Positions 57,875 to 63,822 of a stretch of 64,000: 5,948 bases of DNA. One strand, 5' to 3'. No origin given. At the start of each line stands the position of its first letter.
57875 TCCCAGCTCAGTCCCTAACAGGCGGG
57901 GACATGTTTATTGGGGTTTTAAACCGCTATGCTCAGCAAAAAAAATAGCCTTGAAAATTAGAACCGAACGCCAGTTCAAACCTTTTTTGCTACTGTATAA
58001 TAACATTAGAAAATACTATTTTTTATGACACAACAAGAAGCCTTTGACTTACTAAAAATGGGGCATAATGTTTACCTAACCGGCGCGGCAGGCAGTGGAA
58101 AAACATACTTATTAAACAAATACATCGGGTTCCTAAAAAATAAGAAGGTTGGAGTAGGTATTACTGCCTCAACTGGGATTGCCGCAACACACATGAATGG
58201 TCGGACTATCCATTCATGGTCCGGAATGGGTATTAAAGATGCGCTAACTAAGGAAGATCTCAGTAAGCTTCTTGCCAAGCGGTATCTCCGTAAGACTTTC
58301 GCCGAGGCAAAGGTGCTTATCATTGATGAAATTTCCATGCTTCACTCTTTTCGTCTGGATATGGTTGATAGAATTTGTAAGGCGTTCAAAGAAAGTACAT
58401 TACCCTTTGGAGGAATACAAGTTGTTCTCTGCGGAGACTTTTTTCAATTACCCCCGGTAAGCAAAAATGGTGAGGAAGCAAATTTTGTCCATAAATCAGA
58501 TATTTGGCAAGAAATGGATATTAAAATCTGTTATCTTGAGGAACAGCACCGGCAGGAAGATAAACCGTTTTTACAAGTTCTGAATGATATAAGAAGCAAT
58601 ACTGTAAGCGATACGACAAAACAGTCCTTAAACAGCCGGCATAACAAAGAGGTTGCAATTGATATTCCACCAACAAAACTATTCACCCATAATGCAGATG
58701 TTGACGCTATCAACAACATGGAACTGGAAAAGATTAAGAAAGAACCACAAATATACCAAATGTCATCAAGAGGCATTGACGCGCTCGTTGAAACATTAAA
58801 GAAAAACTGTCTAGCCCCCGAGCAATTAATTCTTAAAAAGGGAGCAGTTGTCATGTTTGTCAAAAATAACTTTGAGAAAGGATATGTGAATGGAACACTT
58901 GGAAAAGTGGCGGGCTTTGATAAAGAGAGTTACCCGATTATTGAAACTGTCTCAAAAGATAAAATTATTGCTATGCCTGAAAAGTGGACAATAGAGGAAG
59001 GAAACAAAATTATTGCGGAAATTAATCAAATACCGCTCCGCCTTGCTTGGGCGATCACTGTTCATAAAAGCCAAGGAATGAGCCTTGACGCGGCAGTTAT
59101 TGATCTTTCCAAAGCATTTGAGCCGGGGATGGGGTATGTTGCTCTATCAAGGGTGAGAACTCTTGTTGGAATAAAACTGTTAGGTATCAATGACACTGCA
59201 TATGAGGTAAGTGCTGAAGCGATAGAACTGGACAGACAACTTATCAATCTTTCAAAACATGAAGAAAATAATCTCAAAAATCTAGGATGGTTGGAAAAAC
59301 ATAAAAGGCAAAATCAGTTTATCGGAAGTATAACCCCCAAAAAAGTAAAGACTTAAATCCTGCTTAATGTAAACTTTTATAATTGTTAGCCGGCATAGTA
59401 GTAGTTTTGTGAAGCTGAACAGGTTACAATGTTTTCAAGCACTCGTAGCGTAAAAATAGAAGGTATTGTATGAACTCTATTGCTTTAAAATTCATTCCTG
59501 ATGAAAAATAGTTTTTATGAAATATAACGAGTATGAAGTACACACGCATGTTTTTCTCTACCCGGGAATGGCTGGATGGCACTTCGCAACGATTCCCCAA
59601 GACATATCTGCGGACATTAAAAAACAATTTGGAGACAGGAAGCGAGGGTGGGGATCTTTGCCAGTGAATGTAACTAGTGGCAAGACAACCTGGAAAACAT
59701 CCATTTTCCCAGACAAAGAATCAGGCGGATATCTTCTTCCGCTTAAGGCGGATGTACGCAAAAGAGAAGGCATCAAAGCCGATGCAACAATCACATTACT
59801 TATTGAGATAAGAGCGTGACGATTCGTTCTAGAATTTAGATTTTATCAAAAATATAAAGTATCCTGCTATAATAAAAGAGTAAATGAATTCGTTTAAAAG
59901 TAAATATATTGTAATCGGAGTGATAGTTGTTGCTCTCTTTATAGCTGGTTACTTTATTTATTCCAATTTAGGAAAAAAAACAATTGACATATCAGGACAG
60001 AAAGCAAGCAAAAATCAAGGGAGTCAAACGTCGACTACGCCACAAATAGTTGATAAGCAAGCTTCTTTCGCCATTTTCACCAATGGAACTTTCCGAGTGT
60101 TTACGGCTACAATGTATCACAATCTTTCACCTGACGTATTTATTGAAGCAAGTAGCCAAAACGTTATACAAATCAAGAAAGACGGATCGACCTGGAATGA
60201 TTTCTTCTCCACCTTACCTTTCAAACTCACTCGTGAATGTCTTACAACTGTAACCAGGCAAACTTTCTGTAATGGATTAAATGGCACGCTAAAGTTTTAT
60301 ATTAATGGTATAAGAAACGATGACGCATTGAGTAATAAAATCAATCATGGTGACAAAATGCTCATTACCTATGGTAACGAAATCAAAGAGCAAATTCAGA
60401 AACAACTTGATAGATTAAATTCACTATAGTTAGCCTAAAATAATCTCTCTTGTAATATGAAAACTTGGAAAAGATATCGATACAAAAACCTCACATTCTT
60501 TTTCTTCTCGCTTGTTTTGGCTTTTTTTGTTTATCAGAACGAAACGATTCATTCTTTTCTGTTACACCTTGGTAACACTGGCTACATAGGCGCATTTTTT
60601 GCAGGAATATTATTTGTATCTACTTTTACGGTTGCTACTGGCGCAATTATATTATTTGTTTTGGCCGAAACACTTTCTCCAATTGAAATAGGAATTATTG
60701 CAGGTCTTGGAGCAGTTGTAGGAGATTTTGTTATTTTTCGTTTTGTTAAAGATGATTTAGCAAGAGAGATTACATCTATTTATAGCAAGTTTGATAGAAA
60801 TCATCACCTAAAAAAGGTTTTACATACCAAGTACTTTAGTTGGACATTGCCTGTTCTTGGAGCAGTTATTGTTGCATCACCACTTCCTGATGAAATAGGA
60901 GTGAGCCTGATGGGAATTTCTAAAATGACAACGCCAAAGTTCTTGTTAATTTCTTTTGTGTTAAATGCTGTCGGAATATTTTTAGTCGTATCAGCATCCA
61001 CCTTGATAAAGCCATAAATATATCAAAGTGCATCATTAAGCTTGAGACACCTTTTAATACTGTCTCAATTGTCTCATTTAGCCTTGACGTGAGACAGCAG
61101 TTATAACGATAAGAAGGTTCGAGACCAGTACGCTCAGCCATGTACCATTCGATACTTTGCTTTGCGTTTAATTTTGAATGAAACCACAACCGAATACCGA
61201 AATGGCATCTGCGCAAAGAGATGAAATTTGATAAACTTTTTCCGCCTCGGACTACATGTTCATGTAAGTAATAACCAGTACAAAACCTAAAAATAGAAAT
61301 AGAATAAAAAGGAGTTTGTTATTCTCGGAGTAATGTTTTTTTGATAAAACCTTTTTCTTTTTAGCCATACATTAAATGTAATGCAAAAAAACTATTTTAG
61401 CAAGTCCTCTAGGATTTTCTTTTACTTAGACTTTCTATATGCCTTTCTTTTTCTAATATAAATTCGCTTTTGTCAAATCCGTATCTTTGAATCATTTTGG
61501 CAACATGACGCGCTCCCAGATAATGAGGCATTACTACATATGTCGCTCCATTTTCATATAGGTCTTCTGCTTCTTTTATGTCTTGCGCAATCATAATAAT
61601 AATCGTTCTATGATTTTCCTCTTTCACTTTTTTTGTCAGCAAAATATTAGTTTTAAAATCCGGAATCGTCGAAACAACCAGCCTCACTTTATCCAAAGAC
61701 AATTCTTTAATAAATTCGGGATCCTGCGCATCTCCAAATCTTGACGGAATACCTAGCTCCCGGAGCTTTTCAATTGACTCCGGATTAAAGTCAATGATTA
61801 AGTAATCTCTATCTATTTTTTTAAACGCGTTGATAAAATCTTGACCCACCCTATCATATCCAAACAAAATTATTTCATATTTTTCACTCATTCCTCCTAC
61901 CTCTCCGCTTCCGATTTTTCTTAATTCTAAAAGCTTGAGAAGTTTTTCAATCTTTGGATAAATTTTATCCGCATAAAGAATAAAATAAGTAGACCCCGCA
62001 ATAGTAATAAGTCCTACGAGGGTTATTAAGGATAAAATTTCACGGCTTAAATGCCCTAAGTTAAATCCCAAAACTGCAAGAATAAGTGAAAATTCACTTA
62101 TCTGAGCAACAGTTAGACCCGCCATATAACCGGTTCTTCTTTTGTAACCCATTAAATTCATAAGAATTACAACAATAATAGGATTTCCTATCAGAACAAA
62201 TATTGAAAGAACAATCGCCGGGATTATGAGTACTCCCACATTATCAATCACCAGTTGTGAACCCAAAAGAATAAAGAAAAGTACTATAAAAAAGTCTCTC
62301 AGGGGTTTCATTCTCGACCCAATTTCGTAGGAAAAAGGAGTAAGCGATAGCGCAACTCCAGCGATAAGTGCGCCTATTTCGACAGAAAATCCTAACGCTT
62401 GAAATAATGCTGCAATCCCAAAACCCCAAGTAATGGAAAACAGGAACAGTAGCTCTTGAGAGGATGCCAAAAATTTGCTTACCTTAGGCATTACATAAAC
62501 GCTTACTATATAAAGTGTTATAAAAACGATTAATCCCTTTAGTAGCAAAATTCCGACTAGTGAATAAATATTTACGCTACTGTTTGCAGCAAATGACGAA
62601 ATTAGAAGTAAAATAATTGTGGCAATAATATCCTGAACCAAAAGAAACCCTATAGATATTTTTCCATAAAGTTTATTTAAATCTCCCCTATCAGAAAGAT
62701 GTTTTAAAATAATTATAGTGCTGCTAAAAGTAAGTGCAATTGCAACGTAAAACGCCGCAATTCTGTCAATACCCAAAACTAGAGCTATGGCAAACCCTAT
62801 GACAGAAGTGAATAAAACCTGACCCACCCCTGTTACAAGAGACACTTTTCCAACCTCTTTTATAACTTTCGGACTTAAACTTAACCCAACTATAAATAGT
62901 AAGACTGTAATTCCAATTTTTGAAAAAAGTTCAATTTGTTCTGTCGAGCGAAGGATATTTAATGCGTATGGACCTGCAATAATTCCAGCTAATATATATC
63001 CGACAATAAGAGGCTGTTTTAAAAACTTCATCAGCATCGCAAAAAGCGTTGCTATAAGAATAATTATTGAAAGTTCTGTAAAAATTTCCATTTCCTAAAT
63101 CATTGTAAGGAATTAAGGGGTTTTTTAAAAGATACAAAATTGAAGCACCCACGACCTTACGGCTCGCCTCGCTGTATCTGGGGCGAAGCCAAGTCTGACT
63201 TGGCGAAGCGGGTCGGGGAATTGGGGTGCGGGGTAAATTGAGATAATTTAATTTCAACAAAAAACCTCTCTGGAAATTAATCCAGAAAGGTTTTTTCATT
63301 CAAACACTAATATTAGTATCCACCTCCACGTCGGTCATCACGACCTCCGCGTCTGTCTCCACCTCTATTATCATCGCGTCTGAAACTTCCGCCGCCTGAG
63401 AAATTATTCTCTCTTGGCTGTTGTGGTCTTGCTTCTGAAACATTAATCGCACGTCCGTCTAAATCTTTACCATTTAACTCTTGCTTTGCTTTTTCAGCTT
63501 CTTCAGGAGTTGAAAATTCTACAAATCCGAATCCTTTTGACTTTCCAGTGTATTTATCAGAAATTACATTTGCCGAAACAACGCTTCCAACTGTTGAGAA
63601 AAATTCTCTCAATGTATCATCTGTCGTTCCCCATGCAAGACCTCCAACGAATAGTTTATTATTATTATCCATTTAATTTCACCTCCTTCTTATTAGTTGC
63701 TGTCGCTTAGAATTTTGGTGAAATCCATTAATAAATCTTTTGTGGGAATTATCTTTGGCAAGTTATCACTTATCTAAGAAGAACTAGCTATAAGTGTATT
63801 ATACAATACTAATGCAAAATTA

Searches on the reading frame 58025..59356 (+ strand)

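Call 11: search_protein_families(library=pfam, proteins=[window:58025-59356:+], max_evalue=0.001)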
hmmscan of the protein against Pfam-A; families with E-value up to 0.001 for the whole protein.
window:58025-59356:+ (443 aa): 10 families
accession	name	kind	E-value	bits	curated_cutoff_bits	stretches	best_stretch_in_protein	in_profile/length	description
PF05970.20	PIF1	-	4.7e-39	134.7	25.9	1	11-187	20-210/223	PIF1-like helicase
PF13604.12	AAA_30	-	1.6e-14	54.6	27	1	3-197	6-176/191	AAA domain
PF13245.12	AAA_19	-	3.4e-14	53.6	25.1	1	3-146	1-133/134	AAA domain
PF21530.3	Pif1_2B_dom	-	5.8e-09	36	23.9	1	254-298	2-47/47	DNA helicase Pif1, 2B domain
PF13401.12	AAA_22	-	1.6e-07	32.2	27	1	16-137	8-122/130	AAA domain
PF01443.25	Viral_helicase1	-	3.9e-07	30.6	21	0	18-153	3-110/228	Viral superfamily 1 RNA helicase core domain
PF03266.21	NTPase_1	-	5.4e-05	23.6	23.9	0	15-118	1-119/168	NTPase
PF13538.12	UvrD_C_2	-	0.0001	22.5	27.4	1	340-381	1-49/52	UvrD-like helicase C-terminal domain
PF02689.20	Herpes_Helicase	-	0.00088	17.8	27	0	342-378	731-769/808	Helicase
PF00270.35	DEAD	-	0.00089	19.5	26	0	3-29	4-30/167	DEAD/DEAH box helicase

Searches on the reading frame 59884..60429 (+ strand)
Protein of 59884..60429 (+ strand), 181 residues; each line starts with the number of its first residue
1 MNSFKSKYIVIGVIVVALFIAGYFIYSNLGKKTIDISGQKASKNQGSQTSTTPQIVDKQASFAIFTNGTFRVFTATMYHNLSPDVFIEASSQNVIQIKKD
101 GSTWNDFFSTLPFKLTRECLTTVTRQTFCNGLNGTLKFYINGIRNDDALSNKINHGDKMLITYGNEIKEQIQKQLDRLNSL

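Call 11: search_protein_families(library=pfam, proteins=[window:59884-60429:+], max_evalue=0.001)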
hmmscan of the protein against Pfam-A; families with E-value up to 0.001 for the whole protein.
window:59884-60429:+ (181 aa): 0 families

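Call 58: search_protein_families(library=pfam, proteins=[window:59884-60429:+], max_evalue=1)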
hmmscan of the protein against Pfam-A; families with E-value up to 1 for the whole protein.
window:59884-60429:+ (181 aa): 1 family
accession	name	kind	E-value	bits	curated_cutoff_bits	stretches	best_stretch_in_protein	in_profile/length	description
PF12685.13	SpoIIIAH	-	0.081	13.3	30.6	1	8-61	3-54/191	SpoIIIAH-like protein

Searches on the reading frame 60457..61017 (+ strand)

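Call 11: search_protein_families(library=pfam, proteins=[window:60457-61017:+], max_evalue=0.001)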
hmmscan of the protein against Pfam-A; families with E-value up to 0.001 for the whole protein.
window:60457-61017:+ (186 aa): 1 family
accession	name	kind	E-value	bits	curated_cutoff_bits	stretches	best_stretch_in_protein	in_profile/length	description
PF09335.16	VTT_dom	-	3.4e-05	24.8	33.9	1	57-180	6-120/123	VTT domain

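Call 51: search_protein_families(library=ncbifam, proteins=[window:60457-61017:+], max_evalue=0.001)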
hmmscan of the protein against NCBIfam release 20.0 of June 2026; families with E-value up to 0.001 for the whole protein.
window:60457-61017:+ (186 aa): 0 families

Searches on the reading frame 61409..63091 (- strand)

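Call 11: search_protein_families(library=pfam, proteins=[window:61409-63091:-], max_evalue=0.001)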
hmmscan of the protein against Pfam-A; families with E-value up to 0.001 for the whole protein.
window:61409-63091:- (560 aa): 2 families
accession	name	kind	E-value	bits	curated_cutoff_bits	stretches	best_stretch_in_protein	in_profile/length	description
PF00999.27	Na_H_Exchanger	-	1.1e-58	199.4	26.2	1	11-369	1-369/375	Sodium/hydrogen exchanger, transmembrane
PF02254.24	TrkA_N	-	2.1e-22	80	23.8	1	407-522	1-116/116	TrkA-N domain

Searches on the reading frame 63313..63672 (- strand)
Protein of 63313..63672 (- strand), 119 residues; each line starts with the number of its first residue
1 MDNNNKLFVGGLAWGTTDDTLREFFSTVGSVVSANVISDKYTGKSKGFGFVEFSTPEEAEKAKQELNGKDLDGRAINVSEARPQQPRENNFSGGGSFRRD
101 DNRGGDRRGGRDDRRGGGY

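Call 11: search_protein_families(library=pfam, proteins=[window:63313-63672:-], max_evalue=0.001)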
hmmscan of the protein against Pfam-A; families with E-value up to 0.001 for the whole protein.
window:63313-63672:- (119 aa): 1 family
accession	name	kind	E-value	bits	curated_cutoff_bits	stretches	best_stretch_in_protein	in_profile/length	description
PF00076.28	RRM_1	-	2.2e-26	91.9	20.7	1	7-76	1-69/70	RNA recognition motif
